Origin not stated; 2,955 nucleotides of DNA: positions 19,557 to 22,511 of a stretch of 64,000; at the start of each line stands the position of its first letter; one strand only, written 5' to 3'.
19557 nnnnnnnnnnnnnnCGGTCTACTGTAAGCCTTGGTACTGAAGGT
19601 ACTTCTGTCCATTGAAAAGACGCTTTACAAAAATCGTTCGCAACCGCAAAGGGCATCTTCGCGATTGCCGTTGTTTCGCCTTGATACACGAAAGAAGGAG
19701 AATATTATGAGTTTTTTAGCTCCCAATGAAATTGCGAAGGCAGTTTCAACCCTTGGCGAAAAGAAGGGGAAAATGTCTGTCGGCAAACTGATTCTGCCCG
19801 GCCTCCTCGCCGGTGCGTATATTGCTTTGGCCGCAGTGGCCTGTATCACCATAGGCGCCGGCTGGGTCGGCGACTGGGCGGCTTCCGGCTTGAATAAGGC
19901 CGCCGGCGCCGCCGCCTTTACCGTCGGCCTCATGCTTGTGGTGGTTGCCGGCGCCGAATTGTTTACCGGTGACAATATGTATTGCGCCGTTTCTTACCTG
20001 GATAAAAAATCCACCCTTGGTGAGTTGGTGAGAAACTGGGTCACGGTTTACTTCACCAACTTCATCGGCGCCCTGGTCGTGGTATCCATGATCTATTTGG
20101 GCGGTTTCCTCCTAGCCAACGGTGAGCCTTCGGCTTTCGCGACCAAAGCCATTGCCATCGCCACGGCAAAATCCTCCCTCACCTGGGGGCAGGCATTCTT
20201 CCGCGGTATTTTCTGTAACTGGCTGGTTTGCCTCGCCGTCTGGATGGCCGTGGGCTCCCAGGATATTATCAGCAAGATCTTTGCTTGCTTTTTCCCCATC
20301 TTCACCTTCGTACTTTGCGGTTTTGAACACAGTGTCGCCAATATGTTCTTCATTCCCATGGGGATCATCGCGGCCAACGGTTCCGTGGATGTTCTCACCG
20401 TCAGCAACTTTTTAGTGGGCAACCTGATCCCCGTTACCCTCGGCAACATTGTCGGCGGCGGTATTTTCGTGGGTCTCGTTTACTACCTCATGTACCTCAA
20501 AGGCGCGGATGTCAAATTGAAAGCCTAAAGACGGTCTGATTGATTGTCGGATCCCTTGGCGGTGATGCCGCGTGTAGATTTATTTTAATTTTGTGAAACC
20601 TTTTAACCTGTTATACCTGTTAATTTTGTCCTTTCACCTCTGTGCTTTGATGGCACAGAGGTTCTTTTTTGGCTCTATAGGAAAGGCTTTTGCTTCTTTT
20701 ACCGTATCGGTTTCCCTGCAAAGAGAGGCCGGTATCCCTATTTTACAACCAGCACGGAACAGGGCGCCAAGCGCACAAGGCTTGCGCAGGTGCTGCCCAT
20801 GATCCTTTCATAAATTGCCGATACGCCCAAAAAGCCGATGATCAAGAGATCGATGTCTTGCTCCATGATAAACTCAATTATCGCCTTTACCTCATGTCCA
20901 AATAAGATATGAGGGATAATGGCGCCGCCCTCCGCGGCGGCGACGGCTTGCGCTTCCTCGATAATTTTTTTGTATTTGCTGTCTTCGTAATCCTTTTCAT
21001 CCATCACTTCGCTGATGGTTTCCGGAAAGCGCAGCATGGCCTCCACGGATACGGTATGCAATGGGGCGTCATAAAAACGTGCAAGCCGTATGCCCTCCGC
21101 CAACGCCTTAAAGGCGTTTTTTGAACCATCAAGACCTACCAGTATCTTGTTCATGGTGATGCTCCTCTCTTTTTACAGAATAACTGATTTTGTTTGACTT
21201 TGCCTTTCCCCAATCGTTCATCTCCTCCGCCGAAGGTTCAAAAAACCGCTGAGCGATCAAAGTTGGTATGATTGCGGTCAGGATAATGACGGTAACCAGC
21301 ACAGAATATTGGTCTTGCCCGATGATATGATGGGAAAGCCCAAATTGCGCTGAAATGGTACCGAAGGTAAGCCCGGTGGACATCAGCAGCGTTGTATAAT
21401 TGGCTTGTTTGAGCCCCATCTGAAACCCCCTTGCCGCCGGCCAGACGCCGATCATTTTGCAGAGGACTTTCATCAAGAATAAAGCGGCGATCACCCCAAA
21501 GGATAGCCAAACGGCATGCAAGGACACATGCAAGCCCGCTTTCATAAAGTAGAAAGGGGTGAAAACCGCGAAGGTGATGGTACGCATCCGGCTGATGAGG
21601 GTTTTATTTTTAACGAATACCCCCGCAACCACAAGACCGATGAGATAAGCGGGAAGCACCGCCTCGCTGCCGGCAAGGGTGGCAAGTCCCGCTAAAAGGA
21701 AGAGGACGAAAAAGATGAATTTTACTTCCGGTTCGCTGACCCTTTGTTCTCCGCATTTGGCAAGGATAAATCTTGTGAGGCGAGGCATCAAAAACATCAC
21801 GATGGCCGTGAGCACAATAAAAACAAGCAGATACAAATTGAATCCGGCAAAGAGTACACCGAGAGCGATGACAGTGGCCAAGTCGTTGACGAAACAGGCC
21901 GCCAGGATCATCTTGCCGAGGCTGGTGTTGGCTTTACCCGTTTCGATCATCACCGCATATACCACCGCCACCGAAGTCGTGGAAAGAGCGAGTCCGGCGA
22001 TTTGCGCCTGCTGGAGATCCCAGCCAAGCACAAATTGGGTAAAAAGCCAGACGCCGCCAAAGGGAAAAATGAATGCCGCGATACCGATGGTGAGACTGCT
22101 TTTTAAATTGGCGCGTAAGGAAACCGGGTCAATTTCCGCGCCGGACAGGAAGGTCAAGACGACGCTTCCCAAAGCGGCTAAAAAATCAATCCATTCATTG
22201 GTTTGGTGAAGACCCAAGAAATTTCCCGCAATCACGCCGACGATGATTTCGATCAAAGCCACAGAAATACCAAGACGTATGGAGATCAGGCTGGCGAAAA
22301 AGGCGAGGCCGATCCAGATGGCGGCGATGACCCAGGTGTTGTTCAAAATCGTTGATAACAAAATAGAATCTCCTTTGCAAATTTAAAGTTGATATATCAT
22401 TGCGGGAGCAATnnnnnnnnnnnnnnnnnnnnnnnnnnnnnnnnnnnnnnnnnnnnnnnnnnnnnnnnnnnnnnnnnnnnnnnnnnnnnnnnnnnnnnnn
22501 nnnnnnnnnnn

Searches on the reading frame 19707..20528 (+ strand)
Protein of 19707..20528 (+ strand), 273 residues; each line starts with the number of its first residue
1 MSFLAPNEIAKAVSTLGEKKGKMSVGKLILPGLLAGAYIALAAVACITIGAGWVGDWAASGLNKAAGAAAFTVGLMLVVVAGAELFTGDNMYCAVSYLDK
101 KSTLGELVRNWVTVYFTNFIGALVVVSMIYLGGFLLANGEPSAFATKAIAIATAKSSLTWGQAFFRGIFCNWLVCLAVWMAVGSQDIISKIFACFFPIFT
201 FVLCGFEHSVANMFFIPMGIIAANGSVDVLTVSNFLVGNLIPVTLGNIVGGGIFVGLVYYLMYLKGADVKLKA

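Call 17: search_protein_families(library=pfam, proteins=[window:19707-20528:+], max_evalue=0.00001)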
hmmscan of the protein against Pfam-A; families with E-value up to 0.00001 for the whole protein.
window:19707-20528:+ (273 aa): 1 family
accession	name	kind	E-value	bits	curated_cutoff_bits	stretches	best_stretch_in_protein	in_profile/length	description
PF01226.23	Form_Nir_trans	-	1.2e-82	277.3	34.6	1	8-261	1-240/240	Formate/nitrite transporter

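Call 44: search_protein_families(library=ncbifam, proteins=[window:19707-20528:+], max_evalue=0.00001)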
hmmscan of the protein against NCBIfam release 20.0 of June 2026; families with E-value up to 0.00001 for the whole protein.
window:19707-20528:+ (273 aa): 5 families
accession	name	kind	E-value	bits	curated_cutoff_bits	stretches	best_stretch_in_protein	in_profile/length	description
TIGR00790.1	fnt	subfamily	3.2e-70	236.4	232.3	1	22-265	3-239/239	formate/nitrite family transporter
TIGR04060.1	formate_focA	equivalog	2e-68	230.5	290.1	1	9-264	3-267/268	formate transporter FocA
NF008069.0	PRK10805.1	equivalog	2.9e-49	168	440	1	3-268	9-283/285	formate transporter FocA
NF008595.0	PRK11562.1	equivalog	4.7e-31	108.1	293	1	31-262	30-248/268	nitrite transporter NirC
NF007261.0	PRK09713.1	exception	1.4e-24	87.1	499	1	29-265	35-279/282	formate transporter FocB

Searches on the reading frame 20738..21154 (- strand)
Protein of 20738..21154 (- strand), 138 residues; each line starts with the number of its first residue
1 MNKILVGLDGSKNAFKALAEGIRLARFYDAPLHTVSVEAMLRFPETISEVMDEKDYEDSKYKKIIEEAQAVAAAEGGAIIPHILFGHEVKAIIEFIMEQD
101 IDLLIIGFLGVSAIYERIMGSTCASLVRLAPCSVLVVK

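Call 17: search_protein_families(library=pfam, proteins=[window:20738-21154:-], max_evalue=0.00001)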
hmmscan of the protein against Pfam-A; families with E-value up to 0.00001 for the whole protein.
window:20738-21154:- (138 aa): 1 family
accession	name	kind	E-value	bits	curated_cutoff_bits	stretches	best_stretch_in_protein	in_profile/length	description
PF00582.32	Usp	-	3.8e-25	89.5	24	1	2-138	3-141/141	Universal stress protein family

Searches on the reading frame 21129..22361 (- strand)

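Call 17: search_protein_families(library=pfam, proteins=[window:21129-22361:-], max_evalue=0.00001)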
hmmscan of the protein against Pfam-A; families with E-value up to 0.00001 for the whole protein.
window:21129-22361:- (410 aa): 1 family
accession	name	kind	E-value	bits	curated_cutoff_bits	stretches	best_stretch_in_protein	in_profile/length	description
PF00999.27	Na_H_Exchanger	-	6.1e-44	150.8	26.2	1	19-370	3-369/375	Sodium/hydrogen exchanger, transmembrane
